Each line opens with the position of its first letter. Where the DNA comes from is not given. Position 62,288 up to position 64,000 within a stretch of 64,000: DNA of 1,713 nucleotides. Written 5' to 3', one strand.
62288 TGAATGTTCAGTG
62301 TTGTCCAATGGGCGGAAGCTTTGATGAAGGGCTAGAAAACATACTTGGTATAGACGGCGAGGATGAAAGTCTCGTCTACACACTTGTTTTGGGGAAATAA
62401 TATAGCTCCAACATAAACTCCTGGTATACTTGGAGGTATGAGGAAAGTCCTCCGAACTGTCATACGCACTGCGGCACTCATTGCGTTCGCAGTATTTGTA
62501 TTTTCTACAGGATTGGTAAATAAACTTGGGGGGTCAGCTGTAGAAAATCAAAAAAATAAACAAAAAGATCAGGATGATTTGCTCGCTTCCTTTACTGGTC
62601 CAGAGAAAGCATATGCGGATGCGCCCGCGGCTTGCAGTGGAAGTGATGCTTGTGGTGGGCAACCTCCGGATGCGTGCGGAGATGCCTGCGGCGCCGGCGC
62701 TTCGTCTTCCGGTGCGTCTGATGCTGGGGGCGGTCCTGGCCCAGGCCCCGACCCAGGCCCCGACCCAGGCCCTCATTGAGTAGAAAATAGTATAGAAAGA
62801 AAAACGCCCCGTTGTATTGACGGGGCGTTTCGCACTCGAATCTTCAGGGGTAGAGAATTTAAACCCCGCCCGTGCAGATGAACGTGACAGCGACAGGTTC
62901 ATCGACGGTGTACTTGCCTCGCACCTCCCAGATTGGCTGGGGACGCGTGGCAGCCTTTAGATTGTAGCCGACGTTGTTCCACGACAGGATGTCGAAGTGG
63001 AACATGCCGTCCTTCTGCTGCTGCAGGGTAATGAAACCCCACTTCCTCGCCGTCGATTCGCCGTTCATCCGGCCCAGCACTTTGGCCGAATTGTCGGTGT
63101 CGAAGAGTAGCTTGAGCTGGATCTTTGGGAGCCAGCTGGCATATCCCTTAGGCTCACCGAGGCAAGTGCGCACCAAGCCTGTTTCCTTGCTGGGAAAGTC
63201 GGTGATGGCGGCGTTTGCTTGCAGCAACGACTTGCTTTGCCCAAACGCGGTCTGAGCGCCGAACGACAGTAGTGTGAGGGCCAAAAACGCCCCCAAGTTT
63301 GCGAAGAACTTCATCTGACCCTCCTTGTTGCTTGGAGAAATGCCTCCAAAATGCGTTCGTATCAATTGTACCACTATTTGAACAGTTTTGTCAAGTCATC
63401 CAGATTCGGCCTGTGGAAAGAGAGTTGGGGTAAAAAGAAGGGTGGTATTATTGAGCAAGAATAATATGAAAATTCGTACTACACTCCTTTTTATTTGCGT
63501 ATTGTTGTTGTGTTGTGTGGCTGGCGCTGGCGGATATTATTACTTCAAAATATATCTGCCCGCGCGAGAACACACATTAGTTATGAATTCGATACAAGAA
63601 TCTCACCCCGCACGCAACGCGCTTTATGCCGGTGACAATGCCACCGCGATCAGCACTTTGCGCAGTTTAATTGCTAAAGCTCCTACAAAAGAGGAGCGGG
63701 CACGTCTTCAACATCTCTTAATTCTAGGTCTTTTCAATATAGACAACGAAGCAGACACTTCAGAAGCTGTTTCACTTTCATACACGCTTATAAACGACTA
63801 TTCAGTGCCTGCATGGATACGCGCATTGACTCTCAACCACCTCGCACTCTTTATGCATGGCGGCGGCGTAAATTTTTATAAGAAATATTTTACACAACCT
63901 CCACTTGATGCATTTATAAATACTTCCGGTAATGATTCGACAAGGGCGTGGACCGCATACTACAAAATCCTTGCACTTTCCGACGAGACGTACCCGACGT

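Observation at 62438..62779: Candidate precursor peptide: small ORF with six-Cys, Ser/Gly/Pro-rich C-terminal core immediately after YcaO-SagB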

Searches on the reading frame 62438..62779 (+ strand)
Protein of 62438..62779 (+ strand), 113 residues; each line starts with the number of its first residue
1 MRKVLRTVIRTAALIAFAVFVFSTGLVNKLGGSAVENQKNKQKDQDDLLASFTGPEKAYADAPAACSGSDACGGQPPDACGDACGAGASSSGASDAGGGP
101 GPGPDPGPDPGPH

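Call 8: search_protein_families(library=pfam, proteins=[window:62438-62779:+], max_evalue=0.1)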
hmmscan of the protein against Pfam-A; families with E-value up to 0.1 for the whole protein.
window:62438-62779:+ (113 aa): 0 families

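Call 9: search_protein_families(library=ncbifam, proteins=[window:62438-62779:+], max_evalue=0.01)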
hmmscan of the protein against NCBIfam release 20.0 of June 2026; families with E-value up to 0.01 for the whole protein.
window:62438-62779:+ (113 aa): 0 families

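Call 12: find_homologous_proteins(query=window:62438-62776:+, max_evalue=0.01)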
Query window:62438-62776:+: 306 candidates shared short words with the query, none scored E <= 0.01.

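Call 34: search_protein_families(library=ncbifam, alignment_id=A2, max_evalue=0.1)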
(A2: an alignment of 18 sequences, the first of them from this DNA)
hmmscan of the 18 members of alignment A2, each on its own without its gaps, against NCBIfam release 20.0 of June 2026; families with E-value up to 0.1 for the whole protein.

A. member 1, seq(113 aa): 1 family
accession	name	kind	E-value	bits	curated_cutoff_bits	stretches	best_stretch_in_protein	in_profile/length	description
NF045773.1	cytochro_C550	exception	0.04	13.9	125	1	14-78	6-75/118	cytochrome c550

B. families by the number of members that match (of 18 scanned): 4 families
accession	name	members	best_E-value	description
NF038313.3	HisXaaSer_A4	1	0.0047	His-Xaa-Ser repeat protein HxsA4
TIGR00773.1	NhaA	1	0.011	Na+/H+ antiporter NhaA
NF008991.0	PRK12334.2-3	1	0.033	nucleoside triphosphate pyrophosphohydrolase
NF045773.1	cytochro_C550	1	0.04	cytochrome c550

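Call 35: search_protein_families(library=pfam, alignment_id=A2, max_evalue=0.1)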
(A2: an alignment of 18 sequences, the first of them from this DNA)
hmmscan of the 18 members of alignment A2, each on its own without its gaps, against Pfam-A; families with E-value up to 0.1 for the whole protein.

A. member 1, seq(113 aa): 0 families

B. families by the number of members that match (of 18 scanned): 3 families
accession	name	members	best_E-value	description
PF21844.1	DUF6903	1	0.0085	Family of unknown function (DUF6903)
PF22436.1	PilE_C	1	0.033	PilE, C-terminal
PF17431.7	YpmT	1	0.061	Uncharacterized YmpT-like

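Call 88: list_cluster_members(proteins=[P0001, window:62438-62776:+, window:61666-62397:+])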
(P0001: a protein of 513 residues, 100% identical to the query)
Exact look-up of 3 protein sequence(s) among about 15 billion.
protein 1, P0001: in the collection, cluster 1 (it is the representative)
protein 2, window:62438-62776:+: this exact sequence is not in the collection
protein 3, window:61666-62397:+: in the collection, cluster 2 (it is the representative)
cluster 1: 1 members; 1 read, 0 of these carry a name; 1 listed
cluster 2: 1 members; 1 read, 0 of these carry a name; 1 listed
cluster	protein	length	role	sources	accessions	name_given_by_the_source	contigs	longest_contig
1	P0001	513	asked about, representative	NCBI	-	-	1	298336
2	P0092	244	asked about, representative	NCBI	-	-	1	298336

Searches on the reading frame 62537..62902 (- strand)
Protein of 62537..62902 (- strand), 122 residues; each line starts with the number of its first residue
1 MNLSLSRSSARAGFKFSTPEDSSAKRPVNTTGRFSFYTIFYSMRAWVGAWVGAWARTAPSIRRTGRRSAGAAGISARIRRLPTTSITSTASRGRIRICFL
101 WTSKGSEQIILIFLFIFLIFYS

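Call 89: list_cluster_members(proteins=[window:62537-62902:-, window:62574-62780:+, window:62862-63314:-, window:62862-63374:-])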
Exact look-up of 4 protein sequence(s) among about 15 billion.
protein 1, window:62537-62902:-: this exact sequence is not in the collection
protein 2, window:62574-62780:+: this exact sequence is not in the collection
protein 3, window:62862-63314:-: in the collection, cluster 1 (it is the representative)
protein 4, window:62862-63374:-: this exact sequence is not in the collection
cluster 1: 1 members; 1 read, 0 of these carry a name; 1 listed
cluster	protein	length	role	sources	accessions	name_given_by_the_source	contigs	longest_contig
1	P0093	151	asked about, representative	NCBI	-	-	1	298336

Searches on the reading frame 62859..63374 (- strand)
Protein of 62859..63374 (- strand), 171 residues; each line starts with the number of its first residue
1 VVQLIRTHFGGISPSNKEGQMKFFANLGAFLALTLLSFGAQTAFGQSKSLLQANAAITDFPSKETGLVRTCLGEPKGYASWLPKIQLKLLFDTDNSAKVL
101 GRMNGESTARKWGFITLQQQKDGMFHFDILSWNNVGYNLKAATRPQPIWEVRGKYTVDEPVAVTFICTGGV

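Call 8: search_protein_families(library=pfam, proteins=[window:62859-63374:-], max_evalue=0.1)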
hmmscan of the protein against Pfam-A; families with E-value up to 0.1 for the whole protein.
window:62859-63374:- (171 aa): 0 families

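Call 9: search_protein_families(library=ncbifam, proteins=[window:62859-63374:-], max_evalue=0.01)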
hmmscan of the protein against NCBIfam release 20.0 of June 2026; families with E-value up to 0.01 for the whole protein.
window:62859-63374:- (171 aa): 0 families

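Call 91: search_protein_families(library=pfam, proteins=[window:62862-63314:-], max_evalue=0.01)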
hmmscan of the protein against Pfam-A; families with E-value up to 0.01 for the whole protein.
window:62862-63314:- (151 aa): 0 families

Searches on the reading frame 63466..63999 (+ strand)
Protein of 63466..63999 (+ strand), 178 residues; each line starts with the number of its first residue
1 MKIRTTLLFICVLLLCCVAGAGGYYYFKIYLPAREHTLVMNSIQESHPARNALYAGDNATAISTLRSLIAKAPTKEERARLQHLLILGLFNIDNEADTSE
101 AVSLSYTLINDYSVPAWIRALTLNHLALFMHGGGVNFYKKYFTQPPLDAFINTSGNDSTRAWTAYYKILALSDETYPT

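Call 8: search_protein_families(library=pfam, proteins=[window:63466-63999:+], max_evalue=0.1)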
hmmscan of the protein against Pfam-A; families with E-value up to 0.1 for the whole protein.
window:63466-63999:+ (178 aa): 2 families
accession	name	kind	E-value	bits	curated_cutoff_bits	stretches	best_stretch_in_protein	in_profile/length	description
PF13174.12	TPR_6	-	0.041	15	26.3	0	52-74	10-32/33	Tetratricopeptide repeat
PF14283.11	CD1107-like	-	0.081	13.3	26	0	9-33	132-156/158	Mobile element protein CD1107-like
